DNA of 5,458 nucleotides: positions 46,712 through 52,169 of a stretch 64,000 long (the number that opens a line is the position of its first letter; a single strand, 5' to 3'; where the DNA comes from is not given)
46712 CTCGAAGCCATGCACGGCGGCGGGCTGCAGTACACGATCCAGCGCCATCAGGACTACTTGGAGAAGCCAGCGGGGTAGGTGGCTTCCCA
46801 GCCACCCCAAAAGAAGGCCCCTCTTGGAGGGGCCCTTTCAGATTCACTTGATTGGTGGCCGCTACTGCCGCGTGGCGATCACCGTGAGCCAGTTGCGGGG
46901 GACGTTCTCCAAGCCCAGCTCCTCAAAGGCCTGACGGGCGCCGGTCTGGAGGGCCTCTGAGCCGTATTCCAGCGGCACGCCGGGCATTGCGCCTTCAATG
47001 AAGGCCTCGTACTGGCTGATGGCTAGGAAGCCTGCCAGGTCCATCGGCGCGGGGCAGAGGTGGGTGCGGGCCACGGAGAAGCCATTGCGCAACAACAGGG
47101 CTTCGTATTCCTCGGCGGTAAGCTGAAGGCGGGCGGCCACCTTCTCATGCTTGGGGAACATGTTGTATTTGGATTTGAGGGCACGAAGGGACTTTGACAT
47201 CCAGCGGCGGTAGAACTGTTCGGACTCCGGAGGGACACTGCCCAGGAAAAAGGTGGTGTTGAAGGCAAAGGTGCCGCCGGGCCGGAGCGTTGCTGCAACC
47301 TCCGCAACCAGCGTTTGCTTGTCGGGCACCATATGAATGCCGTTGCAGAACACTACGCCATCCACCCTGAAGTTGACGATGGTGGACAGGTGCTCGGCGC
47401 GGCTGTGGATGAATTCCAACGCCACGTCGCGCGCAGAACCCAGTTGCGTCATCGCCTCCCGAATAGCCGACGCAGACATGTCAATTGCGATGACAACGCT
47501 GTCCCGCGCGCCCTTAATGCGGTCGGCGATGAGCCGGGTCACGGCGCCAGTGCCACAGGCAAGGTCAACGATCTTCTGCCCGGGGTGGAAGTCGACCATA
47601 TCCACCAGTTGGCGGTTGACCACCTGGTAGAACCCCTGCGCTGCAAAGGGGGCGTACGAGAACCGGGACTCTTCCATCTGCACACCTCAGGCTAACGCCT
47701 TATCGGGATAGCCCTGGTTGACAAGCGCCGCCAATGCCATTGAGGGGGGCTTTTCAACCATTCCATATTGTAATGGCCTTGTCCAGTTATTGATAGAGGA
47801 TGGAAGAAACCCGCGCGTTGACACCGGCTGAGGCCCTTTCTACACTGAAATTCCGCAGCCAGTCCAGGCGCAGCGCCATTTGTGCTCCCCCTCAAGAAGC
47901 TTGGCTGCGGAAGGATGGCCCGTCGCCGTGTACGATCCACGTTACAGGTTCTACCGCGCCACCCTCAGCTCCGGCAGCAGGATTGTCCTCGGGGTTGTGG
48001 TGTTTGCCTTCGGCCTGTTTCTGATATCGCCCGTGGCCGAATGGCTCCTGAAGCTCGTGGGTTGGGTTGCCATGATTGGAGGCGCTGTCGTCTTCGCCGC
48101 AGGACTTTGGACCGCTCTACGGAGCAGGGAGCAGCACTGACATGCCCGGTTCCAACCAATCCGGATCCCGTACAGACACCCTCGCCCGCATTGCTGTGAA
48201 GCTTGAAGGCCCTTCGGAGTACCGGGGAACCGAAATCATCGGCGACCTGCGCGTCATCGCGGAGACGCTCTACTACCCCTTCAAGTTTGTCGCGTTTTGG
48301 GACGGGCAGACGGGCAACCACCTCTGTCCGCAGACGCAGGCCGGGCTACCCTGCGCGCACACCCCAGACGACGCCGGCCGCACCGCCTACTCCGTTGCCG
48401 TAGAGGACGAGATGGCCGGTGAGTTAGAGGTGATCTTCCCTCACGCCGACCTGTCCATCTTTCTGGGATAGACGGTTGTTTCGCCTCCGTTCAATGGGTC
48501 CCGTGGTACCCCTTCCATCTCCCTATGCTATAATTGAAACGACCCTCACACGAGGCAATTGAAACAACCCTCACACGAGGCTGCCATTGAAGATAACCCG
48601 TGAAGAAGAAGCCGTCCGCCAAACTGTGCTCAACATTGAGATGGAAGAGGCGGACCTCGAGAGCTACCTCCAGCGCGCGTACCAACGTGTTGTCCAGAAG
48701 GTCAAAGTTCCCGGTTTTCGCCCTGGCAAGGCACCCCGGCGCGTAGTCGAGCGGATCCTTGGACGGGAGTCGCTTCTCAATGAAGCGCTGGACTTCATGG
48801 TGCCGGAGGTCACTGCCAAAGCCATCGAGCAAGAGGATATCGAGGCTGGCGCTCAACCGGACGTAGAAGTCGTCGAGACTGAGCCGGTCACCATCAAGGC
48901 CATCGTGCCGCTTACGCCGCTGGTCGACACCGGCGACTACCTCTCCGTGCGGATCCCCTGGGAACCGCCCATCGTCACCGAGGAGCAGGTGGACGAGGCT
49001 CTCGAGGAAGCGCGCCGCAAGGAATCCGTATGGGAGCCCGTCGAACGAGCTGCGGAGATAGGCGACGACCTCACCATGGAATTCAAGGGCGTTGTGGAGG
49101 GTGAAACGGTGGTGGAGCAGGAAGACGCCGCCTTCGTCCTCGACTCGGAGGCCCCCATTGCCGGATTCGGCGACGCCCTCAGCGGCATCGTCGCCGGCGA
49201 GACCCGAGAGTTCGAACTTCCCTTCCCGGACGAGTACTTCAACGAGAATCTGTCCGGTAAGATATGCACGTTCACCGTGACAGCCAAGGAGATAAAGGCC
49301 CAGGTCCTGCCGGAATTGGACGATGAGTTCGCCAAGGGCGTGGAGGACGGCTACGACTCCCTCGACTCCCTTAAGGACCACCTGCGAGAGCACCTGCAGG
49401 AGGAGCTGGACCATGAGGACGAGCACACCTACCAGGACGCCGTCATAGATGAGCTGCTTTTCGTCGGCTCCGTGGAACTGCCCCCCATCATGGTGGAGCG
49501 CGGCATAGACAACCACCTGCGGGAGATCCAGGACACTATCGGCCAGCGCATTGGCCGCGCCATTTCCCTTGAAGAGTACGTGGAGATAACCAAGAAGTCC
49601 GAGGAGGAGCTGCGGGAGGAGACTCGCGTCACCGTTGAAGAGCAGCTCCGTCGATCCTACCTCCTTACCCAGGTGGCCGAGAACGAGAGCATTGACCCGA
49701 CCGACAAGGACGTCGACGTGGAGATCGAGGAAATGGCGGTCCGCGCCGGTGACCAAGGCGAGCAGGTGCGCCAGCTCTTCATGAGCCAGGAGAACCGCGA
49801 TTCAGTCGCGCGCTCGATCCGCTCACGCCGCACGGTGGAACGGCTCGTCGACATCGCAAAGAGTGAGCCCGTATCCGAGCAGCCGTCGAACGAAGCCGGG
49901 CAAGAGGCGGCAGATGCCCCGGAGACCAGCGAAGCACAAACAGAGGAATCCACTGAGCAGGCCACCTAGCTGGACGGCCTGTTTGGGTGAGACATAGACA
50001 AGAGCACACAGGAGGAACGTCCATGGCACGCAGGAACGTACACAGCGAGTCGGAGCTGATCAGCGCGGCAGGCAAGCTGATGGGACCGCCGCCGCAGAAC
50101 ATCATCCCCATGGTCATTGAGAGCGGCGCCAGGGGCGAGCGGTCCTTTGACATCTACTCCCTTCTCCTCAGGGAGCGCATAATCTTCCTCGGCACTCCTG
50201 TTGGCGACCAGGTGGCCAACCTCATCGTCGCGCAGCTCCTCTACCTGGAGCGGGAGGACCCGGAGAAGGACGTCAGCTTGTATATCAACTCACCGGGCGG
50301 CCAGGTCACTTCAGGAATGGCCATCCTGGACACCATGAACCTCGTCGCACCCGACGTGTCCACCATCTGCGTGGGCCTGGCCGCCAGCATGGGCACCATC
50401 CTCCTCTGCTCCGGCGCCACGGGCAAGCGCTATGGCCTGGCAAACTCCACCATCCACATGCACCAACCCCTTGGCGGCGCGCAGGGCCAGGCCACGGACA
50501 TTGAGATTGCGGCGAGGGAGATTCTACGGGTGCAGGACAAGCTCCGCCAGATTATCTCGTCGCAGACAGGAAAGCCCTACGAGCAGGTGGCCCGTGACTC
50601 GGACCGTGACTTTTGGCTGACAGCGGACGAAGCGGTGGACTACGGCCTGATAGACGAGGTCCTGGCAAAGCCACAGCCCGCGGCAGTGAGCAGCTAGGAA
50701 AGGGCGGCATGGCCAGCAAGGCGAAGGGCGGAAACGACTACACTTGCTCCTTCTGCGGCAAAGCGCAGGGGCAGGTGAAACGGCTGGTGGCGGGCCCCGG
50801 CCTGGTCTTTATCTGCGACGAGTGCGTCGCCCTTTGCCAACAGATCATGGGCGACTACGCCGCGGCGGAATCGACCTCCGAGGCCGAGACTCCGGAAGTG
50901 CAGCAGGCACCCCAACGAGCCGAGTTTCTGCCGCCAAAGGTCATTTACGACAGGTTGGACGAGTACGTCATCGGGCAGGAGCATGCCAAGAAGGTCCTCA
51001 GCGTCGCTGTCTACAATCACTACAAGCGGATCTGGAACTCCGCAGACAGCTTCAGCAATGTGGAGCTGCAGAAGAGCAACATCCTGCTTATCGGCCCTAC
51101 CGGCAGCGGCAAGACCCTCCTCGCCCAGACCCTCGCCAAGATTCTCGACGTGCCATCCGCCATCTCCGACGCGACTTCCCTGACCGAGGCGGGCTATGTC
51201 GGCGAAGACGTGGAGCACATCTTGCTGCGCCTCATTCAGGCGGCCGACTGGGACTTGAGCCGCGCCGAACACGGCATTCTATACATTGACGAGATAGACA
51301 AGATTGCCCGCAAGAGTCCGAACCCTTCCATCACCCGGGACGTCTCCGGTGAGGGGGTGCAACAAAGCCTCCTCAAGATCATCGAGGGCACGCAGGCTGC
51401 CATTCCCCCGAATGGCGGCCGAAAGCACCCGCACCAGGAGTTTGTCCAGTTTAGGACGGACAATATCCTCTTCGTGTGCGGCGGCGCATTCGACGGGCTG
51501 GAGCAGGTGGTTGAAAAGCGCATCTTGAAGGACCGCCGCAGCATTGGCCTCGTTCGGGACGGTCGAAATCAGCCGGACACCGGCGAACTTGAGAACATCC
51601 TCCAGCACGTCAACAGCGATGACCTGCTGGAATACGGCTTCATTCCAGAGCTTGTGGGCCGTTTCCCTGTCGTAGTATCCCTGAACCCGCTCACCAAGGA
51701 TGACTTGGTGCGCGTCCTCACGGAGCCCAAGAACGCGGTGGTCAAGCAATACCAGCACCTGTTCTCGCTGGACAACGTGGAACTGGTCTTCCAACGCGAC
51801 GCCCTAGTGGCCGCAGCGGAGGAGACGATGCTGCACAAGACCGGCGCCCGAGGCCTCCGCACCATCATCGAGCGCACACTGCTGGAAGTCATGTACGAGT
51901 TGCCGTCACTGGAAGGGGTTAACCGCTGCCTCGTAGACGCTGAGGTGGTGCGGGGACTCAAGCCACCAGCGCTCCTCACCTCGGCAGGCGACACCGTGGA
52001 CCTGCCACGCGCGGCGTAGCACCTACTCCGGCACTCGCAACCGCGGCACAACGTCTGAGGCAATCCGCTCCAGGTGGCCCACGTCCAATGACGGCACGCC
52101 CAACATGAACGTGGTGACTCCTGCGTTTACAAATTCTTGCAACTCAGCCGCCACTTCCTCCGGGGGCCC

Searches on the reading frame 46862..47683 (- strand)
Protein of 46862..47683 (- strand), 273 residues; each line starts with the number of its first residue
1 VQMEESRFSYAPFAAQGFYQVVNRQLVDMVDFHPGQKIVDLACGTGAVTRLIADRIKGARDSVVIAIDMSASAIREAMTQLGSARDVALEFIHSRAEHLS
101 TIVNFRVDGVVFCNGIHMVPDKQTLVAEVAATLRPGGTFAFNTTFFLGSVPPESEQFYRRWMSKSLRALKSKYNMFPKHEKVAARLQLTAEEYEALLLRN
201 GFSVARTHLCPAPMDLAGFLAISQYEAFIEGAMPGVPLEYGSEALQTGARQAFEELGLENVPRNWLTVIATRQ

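Call 98: search_protein_families(library=pfam, proteins=[window:46862-47683:-], max_evalue=0.001)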
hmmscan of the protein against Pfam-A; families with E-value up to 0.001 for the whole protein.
window:46862-47683:- (273 aa): 8 families
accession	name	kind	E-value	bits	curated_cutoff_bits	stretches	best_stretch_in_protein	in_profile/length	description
PF13649.12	Methyltransf_25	-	7.5e-15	55.8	27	1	38-137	1-97/97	Methyltransferase domain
PF08241.18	Methyltransf_11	-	7.6e-13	49.4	21.2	1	39-141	1-95/95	Methyltransferase domain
PF01209.24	Ubie_methyltran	-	4.2e-12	46.4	20.1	1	24-140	37-150/233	ubiE/COQ5 methyltransferase family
PF08242.18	Methyltransf_12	-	1.1e-11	45.8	30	1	39-139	1-98/98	Methyltransferase domain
PF13847.12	Methyltransf_31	-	1.9e-11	44.3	27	1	33-147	2-115/145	Methyltransferase domain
PF13489.12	Methyltransf_23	-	1.2e-07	32.1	27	1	33-204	21-161/164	Methyltransferase domain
PF05175.20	MTS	-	6.5e-05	23.1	23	1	26-141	23-138/170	Methyltransferase small domain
PF01728.25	FtsJ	-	0.00041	20.8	24.1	1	26-141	12-137/181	FtsJ-like methyltransferase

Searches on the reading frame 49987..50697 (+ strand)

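Call 98: search_protein_families(library=pfam, proteins=[window:49987-50697:+], max_evalue=0.001)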
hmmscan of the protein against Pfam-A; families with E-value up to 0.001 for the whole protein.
window:49987-50697:+ (236 aa): 1 family
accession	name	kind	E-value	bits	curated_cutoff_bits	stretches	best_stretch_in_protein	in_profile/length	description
PF00574.28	CLP_protease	-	2.5e-78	262.6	20.2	1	49-228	2-181/182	Clp protease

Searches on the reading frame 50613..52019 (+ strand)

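Call 98: search_protein_families(library=pfam, proteins=[window:50613-52019:+], max_evalue=0.001)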
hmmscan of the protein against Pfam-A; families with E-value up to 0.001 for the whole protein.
window:50613-52019:+ (468 aa): 11 families
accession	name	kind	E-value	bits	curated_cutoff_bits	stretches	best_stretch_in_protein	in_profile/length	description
PF07724.20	AAA_2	-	4.7e-31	108.5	27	1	153-353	2-165/166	AAA domain (Cdc48 subfamily)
PF06689.19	zf-C4_ClpX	-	2.2e-17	63.1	27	1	44-79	2-37/39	ClpX C4-type zinc finger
PF00004.35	AAA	-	9.3e-14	52.4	21.2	1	157-263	1-98/131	ATPase family associated with various cellular activities (AAA)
PF10431.15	ClpB_D2-small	-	5e-08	33.3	21.9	1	360-432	1-69/81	C-terminal, D2-small domain, of ClpB protein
PF01078.27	Mg_chelatase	-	1.8e-07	31.2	20.3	1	155-179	23-47/207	Magnesium chelatase, subunit ChlI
PF07728.20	AAA_5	-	9.5e-06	26.1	22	1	156-233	1-80/139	AAA domain (dynein-related subfamily)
PF13401.12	AAA_22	-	4.3e-05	24.3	27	1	153-231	4-96/130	AAA domain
PF05496.18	RuvB_N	-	6.9e-05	23.1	27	1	114-234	5-99/159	Holliday junction DNA helicase RuvB P-loop domain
PF14532.12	Sigma54_activ_2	-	0.00012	22.7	25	1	149-233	16-83/138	Sigma-54 interaction domain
PF00493.29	MCM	-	0.00019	21.1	23.3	1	111-234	18-136/224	MCM P-loop domain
PF00158.32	Sigma54_activat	-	0.00037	20.6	20.2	0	142-176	10-44/168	Sigma-54 interaction domain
